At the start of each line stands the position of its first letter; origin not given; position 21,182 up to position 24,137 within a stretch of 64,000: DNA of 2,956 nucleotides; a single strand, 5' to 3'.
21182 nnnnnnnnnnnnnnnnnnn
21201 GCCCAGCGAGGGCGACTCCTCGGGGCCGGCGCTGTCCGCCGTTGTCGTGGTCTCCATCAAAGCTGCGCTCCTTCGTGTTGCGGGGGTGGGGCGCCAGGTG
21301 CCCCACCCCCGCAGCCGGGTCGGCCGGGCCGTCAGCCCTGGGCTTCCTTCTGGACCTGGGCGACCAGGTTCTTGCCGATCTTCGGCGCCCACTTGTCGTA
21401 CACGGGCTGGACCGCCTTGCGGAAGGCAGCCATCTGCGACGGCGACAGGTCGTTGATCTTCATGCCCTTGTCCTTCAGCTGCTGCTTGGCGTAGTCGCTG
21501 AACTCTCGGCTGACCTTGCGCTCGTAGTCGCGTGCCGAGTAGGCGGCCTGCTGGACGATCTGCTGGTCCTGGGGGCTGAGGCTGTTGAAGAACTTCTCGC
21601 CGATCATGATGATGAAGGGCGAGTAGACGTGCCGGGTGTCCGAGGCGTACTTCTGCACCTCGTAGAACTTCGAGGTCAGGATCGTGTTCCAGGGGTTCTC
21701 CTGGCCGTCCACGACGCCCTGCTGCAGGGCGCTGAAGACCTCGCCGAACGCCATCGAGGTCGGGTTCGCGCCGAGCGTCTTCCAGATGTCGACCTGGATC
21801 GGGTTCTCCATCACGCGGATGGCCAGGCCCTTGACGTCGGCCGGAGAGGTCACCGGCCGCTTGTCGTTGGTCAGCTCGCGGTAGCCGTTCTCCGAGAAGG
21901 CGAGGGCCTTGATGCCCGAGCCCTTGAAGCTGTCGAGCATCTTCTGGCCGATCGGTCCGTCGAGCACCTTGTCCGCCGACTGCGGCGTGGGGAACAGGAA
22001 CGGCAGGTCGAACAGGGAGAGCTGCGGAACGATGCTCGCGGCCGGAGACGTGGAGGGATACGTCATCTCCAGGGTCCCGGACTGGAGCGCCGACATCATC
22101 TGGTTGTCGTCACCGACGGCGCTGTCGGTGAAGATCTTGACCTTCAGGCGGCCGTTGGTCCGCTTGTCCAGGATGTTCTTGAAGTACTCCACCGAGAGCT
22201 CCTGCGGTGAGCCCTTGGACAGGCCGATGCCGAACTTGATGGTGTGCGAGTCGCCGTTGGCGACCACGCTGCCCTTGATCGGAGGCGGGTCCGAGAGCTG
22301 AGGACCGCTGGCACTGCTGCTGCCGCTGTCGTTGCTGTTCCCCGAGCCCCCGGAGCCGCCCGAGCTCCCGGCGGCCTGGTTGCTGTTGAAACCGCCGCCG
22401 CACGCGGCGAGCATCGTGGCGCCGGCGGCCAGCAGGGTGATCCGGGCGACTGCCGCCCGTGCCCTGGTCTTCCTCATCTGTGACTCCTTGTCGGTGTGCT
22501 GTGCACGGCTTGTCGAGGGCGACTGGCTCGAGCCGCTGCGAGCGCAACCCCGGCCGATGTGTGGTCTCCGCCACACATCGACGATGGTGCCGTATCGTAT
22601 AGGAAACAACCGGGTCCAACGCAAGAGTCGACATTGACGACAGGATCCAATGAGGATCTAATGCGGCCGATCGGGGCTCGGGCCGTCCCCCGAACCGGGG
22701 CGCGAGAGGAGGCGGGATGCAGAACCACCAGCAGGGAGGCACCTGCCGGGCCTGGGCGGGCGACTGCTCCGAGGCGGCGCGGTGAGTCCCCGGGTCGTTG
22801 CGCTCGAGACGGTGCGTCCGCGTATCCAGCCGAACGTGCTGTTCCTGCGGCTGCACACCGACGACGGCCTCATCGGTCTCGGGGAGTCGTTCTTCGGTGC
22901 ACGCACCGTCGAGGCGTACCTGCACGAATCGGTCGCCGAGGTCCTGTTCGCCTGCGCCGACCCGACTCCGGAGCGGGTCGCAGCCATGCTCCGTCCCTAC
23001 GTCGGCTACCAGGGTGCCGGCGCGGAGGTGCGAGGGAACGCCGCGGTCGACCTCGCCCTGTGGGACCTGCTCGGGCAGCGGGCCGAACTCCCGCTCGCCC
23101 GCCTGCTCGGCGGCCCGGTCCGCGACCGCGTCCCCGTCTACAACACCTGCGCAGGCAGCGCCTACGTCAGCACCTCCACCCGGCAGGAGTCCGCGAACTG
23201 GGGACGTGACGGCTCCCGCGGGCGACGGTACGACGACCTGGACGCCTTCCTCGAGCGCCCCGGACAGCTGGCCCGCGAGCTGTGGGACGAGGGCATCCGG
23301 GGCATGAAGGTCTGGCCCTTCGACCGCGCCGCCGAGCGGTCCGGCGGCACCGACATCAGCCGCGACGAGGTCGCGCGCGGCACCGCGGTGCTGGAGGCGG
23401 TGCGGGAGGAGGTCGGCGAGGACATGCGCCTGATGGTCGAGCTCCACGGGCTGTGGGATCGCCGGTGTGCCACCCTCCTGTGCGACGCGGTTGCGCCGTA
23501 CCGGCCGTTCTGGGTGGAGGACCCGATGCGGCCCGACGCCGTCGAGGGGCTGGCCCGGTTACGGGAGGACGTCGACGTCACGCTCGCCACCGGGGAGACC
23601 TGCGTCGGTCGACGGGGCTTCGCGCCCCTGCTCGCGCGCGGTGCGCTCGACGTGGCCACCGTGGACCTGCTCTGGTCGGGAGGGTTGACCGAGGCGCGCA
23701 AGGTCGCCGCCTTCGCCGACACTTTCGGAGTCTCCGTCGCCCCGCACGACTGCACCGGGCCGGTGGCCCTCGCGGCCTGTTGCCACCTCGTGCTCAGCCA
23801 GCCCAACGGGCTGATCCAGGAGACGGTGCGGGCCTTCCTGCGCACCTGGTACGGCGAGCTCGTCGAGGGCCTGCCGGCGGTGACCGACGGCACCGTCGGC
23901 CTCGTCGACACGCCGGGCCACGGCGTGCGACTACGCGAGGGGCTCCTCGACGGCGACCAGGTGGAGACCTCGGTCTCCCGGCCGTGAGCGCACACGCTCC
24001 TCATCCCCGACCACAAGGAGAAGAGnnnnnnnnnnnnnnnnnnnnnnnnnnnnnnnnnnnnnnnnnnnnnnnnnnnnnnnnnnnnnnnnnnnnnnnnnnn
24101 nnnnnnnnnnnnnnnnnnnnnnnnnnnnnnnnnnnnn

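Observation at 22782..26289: Uncharacterised U32-like protein coupled between a dehydratase and an FAD 2-hydroxyacid oxidase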

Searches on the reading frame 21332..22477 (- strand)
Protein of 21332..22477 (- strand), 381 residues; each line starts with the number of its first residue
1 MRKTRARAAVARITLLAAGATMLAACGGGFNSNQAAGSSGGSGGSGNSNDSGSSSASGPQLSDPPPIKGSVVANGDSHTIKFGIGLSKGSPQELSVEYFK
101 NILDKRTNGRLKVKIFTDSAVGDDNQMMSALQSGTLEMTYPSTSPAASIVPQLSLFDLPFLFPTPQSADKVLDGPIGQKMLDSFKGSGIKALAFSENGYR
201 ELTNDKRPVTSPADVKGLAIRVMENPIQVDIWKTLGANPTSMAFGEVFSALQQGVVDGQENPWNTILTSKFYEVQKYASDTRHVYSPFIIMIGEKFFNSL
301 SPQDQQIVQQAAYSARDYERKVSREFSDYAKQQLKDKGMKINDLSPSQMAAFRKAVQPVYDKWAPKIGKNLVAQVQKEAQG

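Call 6: search_protein_families(library=pfam, proteins=[window:21332-22477:-], max_evalue=0.01)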
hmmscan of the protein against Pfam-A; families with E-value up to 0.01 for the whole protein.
window:21332-22477:- (381 aa): 1 family
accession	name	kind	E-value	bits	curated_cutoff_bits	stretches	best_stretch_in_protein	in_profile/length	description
PF03480.18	DctP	-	8.4e-97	324.4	23.4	1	83-364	2-284/286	Bacterial extracellular solute-binding protein, family 7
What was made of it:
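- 21332..22477 (-): TRAP solute-binding protein DctP, with a lipoprotein-like N-terminus, divergent from the U32L operon. Pfam DctP (call 6).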

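Call 87: search_solved_structures(query=window:21335-22477:-, max_evalue=1e-20)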
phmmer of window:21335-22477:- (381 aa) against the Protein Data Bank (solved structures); distinct sequences matched with E-value up to 1e-20: 75 (the best 60 are shown).
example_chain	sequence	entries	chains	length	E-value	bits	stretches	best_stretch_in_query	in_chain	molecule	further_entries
4p47_A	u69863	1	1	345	1.8e-77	264.3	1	72-375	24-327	TRAP dicarboxylate transporter, DctP subunit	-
7bbr_A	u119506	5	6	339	7e-76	259.1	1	78-375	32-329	Putative TRAP transporter solute receptor DctP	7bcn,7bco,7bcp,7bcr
4p9k_A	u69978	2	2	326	1.4e-67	231.8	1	78-376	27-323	TRAP dicarboxylate transporter, DctP subunit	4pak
4pdh_A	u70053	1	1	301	5.9e-67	229.7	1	79-374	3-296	TRAP dicarboxylate transporter, DctP subunit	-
4pdd_A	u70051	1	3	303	6e-64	219.8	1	81-376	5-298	TRAP dicarboxylate transporter, DctP subunit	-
4nq8_A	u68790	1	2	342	3e-61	211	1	78-376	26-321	Putative periplasmic substrate-binding transport protein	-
4p8b_A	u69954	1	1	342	3.9e-57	197.4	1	81-375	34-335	TRAP-type transporter, periplasmic component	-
4xeq_A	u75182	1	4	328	7.9e-57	196.4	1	81-359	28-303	TRAP dicarboxylate transporter, DctP subunit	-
4ovs_A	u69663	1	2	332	2.6e-55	191.4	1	77-376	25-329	TRAP dicarboxylate transporter, DctP subunit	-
8t9t_A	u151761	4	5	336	1.7e-53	185.4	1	83-378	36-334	Isethionate-binding periplasmic protein DctP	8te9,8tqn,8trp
9dsy_A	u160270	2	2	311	2.5e-51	178.3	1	76-376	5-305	C4-dicarboxylate-binding periplasmic protein DctP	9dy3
4o94_A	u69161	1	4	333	3.9e-51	177.7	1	80-373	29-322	TRAP dicarboxylate transporter DctP subunit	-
4x8r_A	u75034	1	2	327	3.3e-50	174.6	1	90-376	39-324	TRAP dicarboxylate transporter, DctP subunit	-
4p1l_A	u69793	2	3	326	2.1e-49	172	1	92-366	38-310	TRAP dicarboxylate transporter, DctP subunit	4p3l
4pc9_A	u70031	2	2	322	4.7e-49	170.8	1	79-350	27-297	C4-dicarboxylate transport system, substrate-binding protein, putative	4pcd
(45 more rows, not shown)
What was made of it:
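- Closest known: CxaP, the sugar-acid-binding TRAP protein of Advenella mimigardefordensis. Same: 259 bits, E=7e-76, the second-best solved relative (call 87).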

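Call 91: search_protein_families(library=ncbifam, proteins=[window:21335-22477:-], max_evalue=1e-10)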
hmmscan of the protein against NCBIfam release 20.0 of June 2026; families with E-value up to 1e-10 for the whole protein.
window:21335-22477:- (381 aa): 2 families
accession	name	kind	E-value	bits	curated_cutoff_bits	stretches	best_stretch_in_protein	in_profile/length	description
TIGR00787.1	dctP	subfamily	1.1e-80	270.8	175.05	1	82-335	1-254/257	DctP family TRAP transporter solute-binding subunit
NF037995.1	TRAP_S1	subfamily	1.8e-71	240.6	50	1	87-352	7-271/271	TRAP transporter substrate-binding protein DctP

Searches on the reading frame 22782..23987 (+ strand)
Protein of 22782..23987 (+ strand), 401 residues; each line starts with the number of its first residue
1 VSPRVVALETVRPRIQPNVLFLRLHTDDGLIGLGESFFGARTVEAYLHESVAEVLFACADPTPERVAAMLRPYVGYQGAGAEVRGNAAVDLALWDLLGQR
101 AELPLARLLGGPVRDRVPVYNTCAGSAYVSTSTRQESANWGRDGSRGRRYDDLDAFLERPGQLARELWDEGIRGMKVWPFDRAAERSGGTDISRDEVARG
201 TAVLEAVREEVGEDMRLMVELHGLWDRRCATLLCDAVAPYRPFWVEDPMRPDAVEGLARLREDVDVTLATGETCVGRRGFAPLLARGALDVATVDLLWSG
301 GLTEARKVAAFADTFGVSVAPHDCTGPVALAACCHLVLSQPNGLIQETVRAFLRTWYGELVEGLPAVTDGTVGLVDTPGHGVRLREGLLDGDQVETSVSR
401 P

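Call 6: search_protein_families(library=pfam, proteins=[window:22782-23987:+], max_evalue=0.01)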
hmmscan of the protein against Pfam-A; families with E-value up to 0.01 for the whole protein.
window:22782-23987:+ (401 aa): 2 families
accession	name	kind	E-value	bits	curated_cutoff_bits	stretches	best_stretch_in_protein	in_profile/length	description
PF13378.12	MR_MLE_C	-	2.1e-57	194.8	29.4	1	163-386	5-217/219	Enolase C-terminal domain-like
PF02746.21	MR_MLE_N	-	7e-14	52.5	22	1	3-110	15-117/117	Mandelate racemase / muconate lactonizing enzyme, N-terminal domain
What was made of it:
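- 22782..23987 (+): Enolase-superfamily (mandelate racemase subgroup) putative acid-sugar dehydratase, 401 aa, ending 38 nt upstream of U32L. MR_MLE_N and MR_MLE_C (call 6).
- Checked: Upstream gene: 22782-23987 carries MR_MLE_N and MR_MLE_C, so it belongs to the enolase superfamily (call 6).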

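Call 7: search_protein_families(library=ncbifam, proteins=[window:22782-23987:+], max_evalue=0.01)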
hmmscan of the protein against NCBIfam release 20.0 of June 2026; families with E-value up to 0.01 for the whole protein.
window:22782-23987:+ (401 aa): 14 families
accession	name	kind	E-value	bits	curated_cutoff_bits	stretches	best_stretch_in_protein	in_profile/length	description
NF040790.2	glucon_galact_dh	equivalog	1.5e-53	182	750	2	163-396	145-373/390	bifunctional D-gluconate/D-galactonate dehydratase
NF010624.0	PRK14017.1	equivalog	1.3e-51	175.9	311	2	193-387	156-355/382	galactonate dehydratase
NF043051.1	ManoateDhtManD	equivalog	2.7e-39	135.2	550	2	202-386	193-377/403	D-mannonate dehydratase ManD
NF011654.0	PRK15072.1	subfamily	1.3e-36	126.3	430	1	18-387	16-379/404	D-galactonate dehydratase family protein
NF047820.1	TalGalacDh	equivalog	2.4e-33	115.6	500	2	201-386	183-358/371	L-talarate/galactarate dehydratase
NF011968.0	PRK15440.1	equivalog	1.1e-30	106.9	393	2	197-385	192-384/395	L-rhamnonate dehydratase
NF040866.1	AraD_Arch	equivalog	1.3e-27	96.8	650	2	202-393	181-370/372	arabinonate dehydratase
TIGR02534.1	mucon_cyclo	subfamily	4.8e-21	75.2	334.95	2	192-385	165-358/368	muconate/chloromuconate family cycloisomerase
NF043002.1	HProlDhtase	equivalog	1.9e-13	50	500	2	85-123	101-139/366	cis-3-hydroxy-L-proline dehydratase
NF042940.1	racemase_DgcA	equivalog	2.1e-07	30.5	400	1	202-319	154-266/323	N-acetyl-D-Glu racemase DgcA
NF002782.0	PRK02901.1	equivalog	3.5e-05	22.9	288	1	196-317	116-236/328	o-succinylbenzoate synthase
TIGR01928.1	menC_lowGC_arch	equivalog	0.00053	19.1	200.65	0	18-119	22-125/325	o-succinylbenzoate synthase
TIGR01927.1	menC_gam_Gplu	equivalog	0.0041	16.4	130.55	1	192-317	132-258/307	o-succinylbenzoate synthase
NF011708.0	PRK15129.1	equivalog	0.0063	15.6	343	0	206-319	163-271/321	L-Ala-D/L-Glu epimerase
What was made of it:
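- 22782..23987 (+): All NCBIfam dehydratase equivalogs fall below cut-off (call 7).
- On Enolase superfamily acid-sugar dehydratases (gene 22782-23987): Every NCBIfam dehydratase equivalog scores far below its cut-off (best 182 against 750) (call 7).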

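Call 52: search_solved_structures(query=window:22782-23984:+, max_evalue=1e-30)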
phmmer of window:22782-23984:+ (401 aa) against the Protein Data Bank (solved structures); distinct sequences matched with E-value up to 1e-30: 10.
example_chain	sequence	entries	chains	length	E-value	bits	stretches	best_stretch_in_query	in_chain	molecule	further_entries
2pod_A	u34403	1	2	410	1.1e-111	377.2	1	1-386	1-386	Mandelate racemase / muconate lactonizing enzyme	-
4dx3_A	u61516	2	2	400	5.1e-106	358.6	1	4-384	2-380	Mandelate racemase / muconate lactonizing enzyme family protein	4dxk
3dip_A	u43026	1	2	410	7.9e-88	298.7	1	3-384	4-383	enolase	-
3t4w_A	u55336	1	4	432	3e-39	138.7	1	150-388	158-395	Mandelate racemase/muconate lactonizing enzyme family protein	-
3rr1_A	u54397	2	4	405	1.3e-37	133.4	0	183-352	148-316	Putative D-galactonate dehydratase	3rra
4j3z_A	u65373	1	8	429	3.3e-35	125.4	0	152-390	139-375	Mandelate racemase/muconate lactonizing enzyme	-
3rcy_A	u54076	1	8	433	1.4e-33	120.1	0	173-389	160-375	Mandelate racemase/muconate lactonizing enzyme-like protein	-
2gl5_A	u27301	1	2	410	4.5e-33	118.4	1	18-360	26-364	putative dehydratase protein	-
2qq6_A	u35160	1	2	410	5.8e-33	118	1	2-386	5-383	Mandelate racemase/muconate lactonizing enzyme-like protein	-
4e6m_A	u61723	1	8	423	5.9e-33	118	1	18-360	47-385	Putative dehydratase protein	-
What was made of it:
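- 22782..23987 (+): The closest solved structures (2pod, 4dx3, 3dip) carry only generic family names (call 52).
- On Enolase superfamily acid-sugar dehydratases (gene 22782-23987): The nearest structures, 2pod and 4dx3, carry only generic family names (call 52).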
